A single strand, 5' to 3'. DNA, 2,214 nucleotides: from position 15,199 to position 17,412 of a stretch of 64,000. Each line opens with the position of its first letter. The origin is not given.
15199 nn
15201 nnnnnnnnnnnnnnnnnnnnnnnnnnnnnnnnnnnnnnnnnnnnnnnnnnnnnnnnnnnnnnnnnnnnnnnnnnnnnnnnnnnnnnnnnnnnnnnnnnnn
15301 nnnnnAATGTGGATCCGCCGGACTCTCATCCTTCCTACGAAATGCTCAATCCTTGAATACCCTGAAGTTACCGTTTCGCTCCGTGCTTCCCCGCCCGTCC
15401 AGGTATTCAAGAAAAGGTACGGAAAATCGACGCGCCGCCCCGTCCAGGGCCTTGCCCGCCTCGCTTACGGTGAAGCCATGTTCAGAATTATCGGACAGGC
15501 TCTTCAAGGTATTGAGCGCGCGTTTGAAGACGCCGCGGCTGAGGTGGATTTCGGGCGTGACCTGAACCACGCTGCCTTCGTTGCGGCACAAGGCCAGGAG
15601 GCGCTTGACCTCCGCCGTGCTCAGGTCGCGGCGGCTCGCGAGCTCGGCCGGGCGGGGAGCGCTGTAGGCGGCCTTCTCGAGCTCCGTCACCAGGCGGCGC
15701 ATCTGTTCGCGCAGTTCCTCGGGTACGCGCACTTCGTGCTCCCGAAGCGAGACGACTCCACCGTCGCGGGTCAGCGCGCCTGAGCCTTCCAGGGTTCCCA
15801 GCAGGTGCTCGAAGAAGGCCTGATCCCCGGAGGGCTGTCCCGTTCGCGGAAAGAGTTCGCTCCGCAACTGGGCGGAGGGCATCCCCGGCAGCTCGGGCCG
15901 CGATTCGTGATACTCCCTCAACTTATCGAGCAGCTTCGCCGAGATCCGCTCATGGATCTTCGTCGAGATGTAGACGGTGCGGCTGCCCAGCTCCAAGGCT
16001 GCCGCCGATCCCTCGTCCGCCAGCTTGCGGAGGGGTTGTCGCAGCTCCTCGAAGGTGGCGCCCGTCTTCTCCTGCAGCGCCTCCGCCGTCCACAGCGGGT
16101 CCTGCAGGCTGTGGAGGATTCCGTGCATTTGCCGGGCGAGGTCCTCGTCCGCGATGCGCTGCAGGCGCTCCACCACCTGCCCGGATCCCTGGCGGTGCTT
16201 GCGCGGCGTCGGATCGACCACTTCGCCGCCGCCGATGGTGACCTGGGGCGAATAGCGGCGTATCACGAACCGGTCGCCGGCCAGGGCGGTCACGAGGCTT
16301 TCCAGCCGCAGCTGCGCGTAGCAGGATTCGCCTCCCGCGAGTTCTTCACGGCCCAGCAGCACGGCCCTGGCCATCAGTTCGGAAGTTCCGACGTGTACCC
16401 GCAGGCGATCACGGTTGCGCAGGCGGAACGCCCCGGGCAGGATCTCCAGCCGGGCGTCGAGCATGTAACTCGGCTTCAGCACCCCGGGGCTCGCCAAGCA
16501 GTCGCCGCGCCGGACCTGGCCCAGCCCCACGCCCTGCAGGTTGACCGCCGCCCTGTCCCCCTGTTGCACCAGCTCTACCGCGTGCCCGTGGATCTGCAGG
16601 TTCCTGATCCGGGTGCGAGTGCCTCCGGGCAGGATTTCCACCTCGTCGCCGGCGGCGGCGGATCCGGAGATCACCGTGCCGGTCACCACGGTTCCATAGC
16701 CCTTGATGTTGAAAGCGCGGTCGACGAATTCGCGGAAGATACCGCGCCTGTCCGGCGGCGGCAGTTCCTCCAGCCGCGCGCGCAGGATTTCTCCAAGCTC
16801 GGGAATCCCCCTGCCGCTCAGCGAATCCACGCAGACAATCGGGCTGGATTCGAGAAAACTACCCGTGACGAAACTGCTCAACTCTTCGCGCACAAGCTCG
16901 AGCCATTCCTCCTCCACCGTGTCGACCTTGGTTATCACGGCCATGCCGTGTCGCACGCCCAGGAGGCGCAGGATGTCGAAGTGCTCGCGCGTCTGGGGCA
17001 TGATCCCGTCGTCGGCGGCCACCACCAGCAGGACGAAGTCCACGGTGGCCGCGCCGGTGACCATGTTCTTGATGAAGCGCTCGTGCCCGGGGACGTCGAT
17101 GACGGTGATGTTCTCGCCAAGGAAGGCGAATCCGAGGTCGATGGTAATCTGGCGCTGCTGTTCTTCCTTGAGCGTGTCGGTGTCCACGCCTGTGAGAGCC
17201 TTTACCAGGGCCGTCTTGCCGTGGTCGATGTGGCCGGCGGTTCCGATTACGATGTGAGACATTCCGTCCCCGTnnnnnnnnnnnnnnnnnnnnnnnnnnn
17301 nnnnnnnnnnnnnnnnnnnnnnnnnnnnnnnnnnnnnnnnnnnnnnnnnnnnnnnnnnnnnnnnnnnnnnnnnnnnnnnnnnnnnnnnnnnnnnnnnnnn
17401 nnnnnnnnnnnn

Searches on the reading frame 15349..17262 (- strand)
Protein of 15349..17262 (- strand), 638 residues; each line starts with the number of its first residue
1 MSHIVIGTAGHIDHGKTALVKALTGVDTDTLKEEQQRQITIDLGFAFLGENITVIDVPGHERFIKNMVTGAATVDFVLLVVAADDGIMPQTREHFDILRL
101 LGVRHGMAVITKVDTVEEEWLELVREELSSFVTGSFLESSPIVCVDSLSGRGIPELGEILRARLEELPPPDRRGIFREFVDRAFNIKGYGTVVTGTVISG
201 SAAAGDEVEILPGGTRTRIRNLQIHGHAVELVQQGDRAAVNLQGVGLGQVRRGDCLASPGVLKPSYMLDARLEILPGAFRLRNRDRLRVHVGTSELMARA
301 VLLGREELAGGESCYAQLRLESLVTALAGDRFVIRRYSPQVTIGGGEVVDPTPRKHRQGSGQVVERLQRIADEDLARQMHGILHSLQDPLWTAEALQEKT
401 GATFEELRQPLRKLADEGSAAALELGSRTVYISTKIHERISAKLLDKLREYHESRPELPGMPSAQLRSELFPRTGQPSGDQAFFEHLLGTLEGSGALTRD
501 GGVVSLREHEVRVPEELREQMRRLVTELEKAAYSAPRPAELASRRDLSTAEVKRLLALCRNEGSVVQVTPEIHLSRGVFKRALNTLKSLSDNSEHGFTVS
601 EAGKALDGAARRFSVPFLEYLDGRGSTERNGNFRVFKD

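Call 51: list_cluster_members(proteins=[window:15349-17262:-, window:17277-18053:-, window:21167-21757:-, window:22958-24211:-, window:18066-19514:-])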
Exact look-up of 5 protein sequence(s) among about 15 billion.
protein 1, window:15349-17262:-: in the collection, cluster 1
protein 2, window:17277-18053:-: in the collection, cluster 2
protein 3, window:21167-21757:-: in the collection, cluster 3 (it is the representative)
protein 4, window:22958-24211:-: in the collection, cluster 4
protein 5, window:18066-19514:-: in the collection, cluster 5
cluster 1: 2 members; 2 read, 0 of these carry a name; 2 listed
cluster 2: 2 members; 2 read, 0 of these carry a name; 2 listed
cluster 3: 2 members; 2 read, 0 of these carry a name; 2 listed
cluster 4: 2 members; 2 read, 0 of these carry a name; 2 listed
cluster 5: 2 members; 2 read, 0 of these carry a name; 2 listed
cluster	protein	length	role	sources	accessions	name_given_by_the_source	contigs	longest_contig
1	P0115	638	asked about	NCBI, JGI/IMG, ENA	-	-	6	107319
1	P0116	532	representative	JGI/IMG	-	-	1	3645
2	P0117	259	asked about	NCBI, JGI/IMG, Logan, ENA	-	-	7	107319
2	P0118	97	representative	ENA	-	-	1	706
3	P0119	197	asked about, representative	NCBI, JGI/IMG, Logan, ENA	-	-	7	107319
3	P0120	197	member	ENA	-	-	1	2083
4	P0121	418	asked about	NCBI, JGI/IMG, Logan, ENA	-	-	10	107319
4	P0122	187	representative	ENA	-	-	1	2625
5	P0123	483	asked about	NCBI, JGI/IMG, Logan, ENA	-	-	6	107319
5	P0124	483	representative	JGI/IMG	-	-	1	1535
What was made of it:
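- Tried and rejected: None carried a name (call 51).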

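Call 52: find_homologous_proteins(query=window:15349-17262:-, max_evalue=1e-30)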
Query window:15349-17262:- (638 aa): 8000 proteins with E <= 1e-30 among 8000 candidates; the best 120 are listed.
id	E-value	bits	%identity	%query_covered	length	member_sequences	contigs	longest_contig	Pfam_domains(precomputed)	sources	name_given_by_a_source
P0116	0.0e+0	1161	100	83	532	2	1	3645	PF09107.18,PF09106.18,PF25461.2,PF03144.32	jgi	-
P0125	1.5e-239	815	61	99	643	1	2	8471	PF01926.30,PF09107.18,PF09106.18,PF00009.34,PF25461.2,PF03144.32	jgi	jgi:selenocysteine-specific elongation factor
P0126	5.2e-230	783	59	100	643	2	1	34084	PF01926.30,PF09107.18,PF09106.18,PF00009.34,PF25461.2,PF03144.32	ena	-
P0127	4.8e-229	780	59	99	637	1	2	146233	PF09107.18,PF00009.34,PF25461.2,PF03144.32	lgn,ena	-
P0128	1.5e-228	778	55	99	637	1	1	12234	PF09107.18,PF09106.18,PF00009.34,PF25461.2,PF03144.32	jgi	jgi:selenocysteine-specific elongation factor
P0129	1.3e-226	772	58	100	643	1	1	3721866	PF01926.30,PF09107.18,PF09106.18,PF00009.34,PF25461.2,PF03144.32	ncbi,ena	-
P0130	1.1e-221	756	56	100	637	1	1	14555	PF09107.18,PF00009.34,PF25461.2,PF03144.32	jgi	jgi:selenocysteine-specific elongation factor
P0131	4.0e-220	751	57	100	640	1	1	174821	PF01926.30,PF09107.18,PF09106.18,PF00009.34,PF25461.2,PF03144.32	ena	-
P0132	2.4e-219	748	57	100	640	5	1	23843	PF01926.30,PF09107.18,PF00009.34,PF25461.2,PF03144.32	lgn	-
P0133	1.4e-218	745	54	99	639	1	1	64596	PF09107.18,PF09106.18,PF00009.34,PF25461.2,PF03144.32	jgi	jgi:selenocysteine-specific elongation factor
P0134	1.3e-211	722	55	100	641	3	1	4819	PF01926.30,PF09107.18,PF00009.34,PF25461.2,PF03144.32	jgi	jgi:selenocysteine-specific elongation factor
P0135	5.4e-211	720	55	100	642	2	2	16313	PF01926.30,PF09107.18,PF00009.34,PF25461.2,PF03144.32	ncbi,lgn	-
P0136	6.3e-208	710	54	100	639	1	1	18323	PF09107.18,PF00009.34,PF25461.2,PF03144.32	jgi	-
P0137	1.3e-207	709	55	99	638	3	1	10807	PF09107.18,PF00009.34,PF25461.2,PF03144.32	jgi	-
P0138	4.1e-206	704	54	100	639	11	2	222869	PF01926.30,PF09107.18,PF00009.34,PF25461.2,PF03144.32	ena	-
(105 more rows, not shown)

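Call 64: find_encoding_contigs(protein=P0129, flank=10000, max_places=2)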
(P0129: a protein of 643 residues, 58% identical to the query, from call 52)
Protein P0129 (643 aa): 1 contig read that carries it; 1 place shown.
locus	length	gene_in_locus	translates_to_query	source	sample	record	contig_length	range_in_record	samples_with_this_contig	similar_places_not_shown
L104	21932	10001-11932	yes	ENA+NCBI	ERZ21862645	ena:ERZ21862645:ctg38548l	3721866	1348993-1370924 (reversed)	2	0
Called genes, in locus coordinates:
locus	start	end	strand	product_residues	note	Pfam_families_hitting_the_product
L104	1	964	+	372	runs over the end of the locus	PF01694:Rhomboid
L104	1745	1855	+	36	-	-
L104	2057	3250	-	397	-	PF00155:Aminotran_1_2, PF00266:Aminotran_5 (weak)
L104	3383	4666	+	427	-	PF00578:AhpC-TSA, PF08534:Redoxin, PF13905:Thioredoxin_8 (weak)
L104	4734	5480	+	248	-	PF18962:Por_Secre_tail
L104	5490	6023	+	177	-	PF00578:AhpC-TSA, PF08534:Redoxin, PF00085:Thioredoxin (weak), PF13905:Thioredoxin_8 (weak)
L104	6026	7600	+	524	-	PF19494:DUF6029 (faint)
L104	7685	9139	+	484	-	PF12390:Se-cys_synth_N (weak), PF03841:SelA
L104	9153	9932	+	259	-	PF04391:DUF533 (faint), PF27507:DjlA_TM, PF05099:TerB, PF00226:DnaJ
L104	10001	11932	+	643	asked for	PF00009:GTP_EFTU, PF01926:MMR_HSR1 (faint), PF03144:GTP_EFTU_D2, PF25461:Beta-barrel_SelB, PF09106:WHD_2nd_SelB (weak), PF09107:WHD_3rd_SelB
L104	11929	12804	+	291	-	-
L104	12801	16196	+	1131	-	-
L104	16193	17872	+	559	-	-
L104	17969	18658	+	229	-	PF01618:MotA_ExbB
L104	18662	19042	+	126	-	-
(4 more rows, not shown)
